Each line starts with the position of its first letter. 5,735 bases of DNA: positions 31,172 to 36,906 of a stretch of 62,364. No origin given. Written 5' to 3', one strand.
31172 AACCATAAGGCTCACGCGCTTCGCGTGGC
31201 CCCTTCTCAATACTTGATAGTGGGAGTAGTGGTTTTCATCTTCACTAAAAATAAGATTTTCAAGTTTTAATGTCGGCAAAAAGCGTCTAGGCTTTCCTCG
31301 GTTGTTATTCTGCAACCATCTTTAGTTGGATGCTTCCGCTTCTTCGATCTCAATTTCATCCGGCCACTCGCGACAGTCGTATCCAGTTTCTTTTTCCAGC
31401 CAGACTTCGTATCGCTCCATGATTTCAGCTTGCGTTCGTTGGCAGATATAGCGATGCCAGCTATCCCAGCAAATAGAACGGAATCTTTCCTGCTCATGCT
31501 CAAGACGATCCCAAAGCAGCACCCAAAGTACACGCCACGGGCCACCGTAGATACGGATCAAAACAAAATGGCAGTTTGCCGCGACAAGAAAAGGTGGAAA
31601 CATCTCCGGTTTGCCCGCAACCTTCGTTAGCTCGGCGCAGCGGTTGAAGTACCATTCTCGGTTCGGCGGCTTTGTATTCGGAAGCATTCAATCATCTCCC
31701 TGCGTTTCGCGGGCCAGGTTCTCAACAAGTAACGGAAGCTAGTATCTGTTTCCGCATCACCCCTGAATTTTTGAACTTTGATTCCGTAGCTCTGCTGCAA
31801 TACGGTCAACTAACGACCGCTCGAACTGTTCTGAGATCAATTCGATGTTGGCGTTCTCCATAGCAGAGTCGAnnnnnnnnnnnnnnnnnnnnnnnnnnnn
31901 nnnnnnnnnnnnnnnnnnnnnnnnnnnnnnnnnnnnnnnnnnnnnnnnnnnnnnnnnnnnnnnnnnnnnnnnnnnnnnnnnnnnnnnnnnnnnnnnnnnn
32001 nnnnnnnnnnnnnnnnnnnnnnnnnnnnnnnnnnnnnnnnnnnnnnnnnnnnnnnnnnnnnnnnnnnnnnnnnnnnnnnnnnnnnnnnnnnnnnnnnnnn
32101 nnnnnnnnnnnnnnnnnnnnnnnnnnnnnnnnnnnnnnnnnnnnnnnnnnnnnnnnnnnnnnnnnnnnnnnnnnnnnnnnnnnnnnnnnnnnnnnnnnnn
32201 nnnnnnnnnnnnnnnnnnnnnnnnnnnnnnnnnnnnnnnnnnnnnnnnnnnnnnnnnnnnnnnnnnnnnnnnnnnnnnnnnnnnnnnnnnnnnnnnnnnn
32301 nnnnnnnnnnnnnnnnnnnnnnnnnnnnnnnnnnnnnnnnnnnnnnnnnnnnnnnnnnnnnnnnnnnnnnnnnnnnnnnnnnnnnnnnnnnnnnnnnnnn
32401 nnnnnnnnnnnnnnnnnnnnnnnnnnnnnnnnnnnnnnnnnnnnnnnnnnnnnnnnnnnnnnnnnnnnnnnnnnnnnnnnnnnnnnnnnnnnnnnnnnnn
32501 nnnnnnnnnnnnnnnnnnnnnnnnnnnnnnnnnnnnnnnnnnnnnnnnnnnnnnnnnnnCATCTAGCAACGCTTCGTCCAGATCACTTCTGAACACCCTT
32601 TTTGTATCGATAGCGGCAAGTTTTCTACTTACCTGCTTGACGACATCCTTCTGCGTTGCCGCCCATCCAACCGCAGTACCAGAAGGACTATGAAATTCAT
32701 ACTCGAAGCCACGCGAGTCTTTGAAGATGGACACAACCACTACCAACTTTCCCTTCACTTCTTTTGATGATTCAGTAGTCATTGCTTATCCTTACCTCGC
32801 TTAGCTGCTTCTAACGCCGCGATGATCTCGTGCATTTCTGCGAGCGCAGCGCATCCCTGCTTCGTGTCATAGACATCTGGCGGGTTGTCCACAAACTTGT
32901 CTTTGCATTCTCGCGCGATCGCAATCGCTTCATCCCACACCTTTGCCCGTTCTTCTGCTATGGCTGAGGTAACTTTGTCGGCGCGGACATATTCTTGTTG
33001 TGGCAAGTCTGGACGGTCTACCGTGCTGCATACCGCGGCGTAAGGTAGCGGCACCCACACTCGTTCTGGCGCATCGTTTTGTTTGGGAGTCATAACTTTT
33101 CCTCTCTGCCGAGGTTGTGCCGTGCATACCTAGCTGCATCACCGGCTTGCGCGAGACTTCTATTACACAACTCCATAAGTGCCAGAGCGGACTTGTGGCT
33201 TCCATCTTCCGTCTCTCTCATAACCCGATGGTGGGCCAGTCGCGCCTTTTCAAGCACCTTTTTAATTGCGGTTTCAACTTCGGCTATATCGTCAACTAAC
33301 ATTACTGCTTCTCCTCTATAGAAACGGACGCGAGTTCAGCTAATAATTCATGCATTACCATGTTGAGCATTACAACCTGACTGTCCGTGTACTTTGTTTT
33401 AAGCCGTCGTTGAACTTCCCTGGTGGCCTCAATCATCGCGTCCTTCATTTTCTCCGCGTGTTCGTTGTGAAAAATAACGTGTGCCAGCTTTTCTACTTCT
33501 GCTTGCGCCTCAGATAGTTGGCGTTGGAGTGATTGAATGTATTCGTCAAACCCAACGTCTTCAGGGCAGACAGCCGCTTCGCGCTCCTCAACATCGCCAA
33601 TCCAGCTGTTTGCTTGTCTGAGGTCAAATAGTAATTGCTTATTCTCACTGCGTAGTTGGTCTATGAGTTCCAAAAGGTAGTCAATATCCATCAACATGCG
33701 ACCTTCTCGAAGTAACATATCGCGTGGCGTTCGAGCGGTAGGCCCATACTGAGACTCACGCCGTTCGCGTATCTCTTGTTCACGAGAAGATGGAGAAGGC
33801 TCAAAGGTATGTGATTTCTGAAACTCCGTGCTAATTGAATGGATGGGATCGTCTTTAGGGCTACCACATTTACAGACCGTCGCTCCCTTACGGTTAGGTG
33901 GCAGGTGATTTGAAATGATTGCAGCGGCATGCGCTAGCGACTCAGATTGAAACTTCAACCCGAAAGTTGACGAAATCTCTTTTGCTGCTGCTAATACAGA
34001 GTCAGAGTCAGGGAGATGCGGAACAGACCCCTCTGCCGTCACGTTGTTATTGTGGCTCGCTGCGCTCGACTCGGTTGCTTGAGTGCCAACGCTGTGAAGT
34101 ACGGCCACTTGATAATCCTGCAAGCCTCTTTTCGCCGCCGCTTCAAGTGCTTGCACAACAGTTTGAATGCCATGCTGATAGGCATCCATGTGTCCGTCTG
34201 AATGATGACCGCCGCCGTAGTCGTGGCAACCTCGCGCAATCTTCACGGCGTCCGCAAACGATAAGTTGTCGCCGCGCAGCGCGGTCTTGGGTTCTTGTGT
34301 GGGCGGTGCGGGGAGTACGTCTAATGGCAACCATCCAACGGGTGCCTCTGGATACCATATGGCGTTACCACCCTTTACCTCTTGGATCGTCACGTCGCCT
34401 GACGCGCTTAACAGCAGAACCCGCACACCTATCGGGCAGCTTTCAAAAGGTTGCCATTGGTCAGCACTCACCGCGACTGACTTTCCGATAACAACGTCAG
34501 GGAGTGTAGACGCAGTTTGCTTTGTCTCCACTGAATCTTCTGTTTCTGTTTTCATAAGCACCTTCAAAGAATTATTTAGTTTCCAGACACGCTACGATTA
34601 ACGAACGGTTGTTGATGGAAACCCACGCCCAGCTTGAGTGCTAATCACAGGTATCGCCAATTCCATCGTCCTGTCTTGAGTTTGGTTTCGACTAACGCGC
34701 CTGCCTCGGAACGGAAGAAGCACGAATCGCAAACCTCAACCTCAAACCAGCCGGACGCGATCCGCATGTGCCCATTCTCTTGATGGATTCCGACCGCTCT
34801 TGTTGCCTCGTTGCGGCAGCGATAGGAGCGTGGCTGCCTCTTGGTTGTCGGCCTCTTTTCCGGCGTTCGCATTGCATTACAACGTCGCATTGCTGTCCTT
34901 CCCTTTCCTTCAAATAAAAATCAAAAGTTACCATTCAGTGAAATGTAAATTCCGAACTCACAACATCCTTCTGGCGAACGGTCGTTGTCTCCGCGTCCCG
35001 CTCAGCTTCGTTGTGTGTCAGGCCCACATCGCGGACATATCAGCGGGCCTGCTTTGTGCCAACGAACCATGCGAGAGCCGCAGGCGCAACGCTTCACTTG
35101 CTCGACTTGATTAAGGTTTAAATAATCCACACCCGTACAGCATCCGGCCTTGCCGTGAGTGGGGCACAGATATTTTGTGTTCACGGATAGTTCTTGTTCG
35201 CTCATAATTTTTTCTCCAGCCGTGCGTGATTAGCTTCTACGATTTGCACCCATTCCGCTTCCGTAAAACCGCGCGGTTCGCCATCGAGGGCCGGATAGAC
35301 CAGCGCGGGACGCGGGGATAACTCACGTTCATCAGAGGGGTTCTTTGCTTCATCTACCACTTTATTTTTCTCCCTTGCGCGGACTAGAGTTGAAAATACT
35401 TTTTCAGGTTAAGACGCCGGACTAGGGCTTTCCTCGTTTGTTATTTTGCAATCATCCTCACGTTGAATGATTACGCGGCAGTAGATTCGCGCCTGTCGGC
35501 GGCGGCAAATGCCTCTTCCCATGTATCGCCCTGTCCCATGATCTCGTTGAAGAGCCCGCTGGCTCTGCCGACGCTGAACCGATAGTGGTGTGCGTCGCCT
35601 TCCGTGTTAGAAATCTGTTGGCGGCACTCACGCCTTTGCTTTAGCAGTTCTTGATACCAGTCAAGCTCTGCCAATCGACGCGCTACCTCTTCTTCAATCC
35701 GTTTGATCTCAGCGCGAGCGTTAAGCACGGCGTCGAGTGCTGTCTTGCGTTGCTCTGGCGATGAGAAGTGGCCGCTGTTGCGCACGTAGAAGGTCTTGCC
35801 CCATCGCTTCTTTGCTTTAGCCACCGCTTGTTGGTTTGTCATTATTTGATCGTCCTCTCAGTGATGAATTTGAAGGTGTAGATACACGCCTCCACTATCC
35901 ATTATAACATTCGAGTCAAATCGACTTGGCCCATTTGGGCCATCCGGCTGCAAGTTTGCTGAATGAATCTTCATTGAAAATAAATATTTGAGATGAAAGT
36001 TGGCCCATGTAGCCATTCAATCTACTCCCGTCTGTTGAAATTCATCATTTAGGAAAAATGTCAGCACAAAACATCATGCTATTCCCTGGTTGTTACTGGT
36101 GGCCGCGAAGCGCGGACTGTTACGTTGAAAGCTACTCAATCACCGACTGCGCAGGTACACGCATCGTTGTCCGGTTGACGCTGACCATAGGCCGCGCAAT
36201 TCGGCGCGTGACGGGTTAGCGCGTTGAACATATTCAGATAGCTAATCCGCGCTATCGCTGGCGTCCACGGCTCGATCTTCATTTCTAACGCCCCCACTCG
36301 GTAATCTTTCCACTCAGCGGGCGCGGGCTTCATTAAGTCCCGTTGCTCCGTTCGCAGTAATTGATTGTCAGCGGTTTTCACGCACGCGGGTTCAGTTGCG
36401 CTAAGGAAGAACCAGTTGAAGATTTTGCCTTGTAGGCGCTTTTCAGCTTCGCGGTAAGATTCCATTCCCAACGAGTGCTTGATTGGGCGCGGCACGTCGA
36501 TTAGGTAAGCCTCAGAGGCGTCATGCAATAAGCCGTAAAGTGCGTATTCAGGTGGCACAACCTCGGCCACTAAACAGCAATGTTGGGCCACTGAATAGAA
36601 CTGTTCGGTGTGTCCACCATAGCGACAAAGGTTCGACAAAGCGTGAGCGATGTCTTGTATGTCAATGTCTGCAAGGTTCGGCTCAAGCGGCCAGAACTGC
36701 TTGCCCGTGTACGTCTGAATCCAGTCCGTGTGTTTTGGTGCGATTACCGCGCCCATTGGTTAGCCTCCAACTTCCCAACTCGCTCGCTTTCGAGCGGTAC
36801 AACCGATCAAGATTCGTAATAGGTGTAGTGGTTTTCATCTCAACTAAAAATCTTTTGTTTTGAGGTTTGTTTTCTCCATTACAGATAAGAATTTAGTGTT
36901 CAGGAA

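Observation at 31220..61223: A conserved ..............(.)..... cassette recurs about ten times, always co-oriented with local transcription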

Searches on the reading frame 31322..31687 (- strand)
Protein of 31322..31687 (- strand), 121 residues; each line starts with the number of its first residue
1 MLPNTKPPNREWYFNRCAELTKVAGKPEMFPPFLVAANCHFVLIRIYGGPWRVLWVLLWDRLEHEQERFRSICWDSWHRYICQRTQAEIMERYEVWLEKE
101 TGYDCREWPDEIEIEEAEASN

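Call 79: search_protein_families(library=pfam, max_evalue=0.01, proteins=[window:31322-31687:-])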
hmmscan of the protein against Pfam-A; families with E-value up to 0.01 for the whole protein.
window:31322-31687:- (121 aa): 0 families

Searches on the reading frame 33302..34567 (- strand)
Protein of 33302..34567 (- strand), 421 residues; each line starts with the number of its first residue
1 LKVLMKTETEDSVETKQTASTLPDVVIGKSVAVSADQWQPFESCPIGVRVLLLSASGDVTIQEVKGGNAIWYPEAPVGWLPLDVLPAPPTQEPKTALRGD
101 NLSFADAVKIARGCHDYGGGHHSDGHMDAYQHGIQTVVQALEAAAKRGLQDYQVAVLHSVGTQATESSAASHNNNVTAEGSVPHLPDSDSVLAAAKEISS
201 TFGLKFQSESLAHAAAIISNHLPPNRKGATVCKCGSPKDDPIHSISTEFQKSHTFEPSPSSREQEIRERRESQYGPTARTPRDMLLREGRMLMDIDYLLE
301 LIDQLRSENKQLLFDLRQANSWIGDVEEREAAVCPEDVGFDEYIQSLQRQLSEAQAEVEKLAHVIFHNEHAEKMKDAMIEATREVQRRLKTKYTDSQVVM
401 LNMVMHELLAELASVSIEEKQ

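Call 9: search_protein_families(library=phrogs, proteins=[window:33302-34567:-])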
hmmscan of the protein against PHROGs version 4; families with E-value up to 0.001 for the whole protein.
window:33302-34567:- (421 aa): 0 families

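Call 79: search_protein_families(library=pfam, max_evalue=0.01, proteins=[window:33302-34555:-])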
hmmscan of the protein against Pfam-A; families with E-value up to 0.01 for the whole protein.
window:33302-34555:- (417 aa): 0 families

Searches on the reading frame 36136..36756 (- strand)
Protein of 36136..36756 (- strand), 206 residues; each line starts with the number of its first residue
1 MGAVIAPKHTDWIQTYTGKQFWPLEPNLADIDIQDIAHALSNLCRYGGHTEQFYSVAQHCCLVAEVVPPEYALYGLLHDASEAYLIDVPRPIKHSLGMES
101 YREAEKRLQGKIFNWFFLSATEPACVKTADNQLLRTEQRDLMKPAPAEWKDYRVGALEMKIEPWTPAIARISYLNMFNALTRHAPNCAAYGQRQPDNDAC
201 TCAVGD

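Call 13: find_encoding_contigs(protein=window:36136-36756:-, flank=10000, max_places=6)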
Protein window:36136-36756:- (206 aa): no gene with exactly this product is on record in the collection.

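Call 27: search_protein_families(library=pfam, max_evalue=0.01, proteins=[window:36136-36756:-])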
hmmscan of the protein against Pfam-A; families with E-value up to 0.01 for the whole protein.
window:36136-36756:- (206 aa): 0 families

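Call 45: search_protein_families(library=phrogs, proteins=[window:36136-36756:-])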
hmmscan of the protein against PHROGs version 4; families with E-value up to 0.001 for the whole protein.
window:36136-36756:- (206 aa): 5 families
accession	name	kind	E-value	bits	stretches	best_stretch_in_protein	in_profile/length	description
phrog_318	-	other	2.4e-65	222.1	1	8-184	95-271/296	deoxyribonucleoside 5' monophosphate phosphatase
phrog_8467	-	other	3.6e-46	158.3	1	10-182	22-193/195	deoxyribonucleoside 5' monophosphate phosphatase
phrog_20276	-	unknown function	1.1e-29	103.9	1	11-109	2-98/103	-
phrog_21461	-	other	1.7e-21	76.6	1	11-61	2-52/52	phosphohydrolase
phrog_6402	-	other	1.2e-11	45.7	1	78-183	2-107/111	deoxyribonucleoside 5' monophosphate phosphatase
